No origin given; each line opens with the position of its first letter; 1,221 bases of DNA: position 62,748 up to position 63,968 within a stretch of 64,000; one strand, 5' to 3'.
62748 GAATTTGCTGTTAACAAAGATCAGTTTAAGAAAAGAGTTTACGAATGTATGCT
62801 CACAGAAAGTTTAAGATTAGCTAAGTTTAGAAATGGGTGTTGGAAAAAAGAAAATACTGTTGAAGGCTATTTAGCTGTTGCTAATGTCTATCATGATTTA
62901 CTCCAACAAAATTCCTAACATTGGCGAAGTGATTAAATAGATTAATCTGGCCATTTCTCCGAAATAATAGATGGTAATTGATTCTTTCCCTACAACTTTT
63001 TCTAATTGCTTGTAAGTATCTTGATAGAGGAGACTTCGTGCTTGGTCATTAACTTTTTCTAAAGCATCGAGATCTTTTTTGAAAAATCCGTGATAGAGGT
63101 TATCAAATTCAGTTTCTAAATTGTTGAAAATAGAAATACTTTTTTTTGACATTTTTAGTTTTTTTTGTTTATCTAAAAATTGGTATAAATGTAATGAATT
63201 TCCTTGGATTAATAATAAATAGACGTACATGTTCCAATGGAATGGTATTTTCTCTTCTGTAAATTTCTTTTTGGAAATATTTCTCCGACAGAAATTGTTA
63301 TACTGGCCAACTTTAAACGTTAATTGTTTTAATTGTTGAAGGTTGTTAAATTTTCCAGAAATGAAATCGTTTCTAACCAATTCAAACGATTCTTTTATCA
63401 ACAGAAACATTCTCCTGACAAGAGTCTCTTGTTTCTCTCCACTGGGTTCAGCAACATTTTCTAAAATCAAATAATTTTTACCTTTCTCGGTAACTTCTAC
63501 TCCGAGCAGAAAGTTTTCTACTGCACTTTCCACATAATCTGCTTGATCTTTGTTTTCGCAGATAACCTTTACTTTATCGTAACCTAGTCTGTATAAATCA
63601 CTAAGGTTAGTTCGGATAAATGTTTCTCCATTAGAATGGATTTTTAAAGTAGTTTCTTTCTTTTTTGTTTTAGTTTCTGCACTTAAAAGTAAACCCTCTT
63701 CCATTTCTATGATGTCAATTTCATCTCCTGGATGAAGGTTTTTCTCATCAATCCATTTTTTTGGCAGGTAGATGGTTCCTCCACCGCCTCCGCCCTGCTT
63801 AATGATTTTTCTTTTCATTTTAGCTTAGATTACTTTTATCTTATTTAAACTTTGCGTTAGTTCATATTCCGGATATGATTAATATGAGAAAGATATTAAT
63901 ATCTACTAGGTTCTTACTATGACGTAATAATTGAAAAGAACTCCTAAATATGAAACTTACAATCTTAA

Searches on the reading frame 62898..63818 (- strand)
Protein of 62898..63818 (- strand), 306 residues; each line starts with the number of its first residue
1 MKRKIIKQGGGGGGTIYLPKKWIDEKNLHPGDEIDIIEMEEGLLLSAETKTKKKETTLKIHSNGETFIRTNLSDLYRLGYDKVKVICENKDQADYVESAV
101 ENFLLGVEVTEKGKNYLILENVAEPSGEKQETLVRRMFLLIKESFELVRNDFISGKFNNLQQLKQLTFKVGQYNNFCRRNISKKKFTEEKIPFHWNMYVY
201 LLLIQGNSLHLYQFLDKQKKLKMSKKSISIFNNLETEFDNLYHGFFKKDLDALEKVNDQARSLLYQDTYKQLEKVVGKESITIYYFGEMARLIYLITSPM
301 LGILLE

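Call 68: find_encoding_contigs(protein=window:62898-63818:-, flank=10000, max_places=3)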
Protein window:62898-63818:- (306 aa): 19 contigs read that carry it; 3 places shown.
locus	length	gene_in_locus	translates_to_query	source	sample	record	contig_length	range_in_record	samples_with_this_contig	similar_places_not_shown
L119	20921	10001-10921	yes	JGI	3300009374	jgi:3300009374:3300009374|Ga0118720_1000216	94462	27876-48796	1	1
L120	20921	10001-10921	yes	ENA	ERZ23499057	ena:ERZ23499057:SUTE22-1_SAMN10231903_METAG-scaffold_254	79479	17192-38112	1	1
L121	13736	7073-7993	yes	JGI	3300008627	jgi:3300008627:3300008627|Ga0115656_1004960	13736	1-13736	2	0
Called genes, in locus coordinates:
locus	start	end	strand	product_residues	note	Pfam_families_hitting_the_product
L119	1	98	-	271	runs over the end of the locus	PF02811:PHP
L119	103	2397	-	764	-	PF02359:CDC48_N, PF02933:CDC48_2 (weak), PF05496:RuvB_N (weak), PF13191:AAA_16 (weak), PF00004:AAA, PF17862:AAA_lid_3, PF00004:AAA, PF17862:AAA_lid_3, +27 more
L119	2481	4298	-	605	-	PF08325:WLM (weak)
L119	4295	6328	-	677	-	PF02518:HATPase_c (weak), PF13589:HATPase_c_3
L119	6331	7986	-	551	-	PF12850:Metallophos_2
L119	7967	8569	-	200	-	-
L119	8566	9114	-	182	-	-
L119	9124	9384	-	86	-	-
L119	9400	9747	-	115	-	-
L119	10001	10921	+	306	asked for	PF04014:MazE_antitoxin (weak)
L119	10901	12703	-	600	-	-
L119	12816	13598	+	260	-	PF05670:NFACT-R_1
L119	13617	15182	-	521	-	-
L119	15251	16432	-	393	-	PF02163:Peptidase_M50, PF00571:CBS (weak)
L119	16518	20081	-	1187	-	-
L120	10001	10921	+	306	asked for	PF04014:MazE_antitoxin (weak)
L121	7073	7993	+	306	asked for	PF04014:MazE_antitoxin (weak)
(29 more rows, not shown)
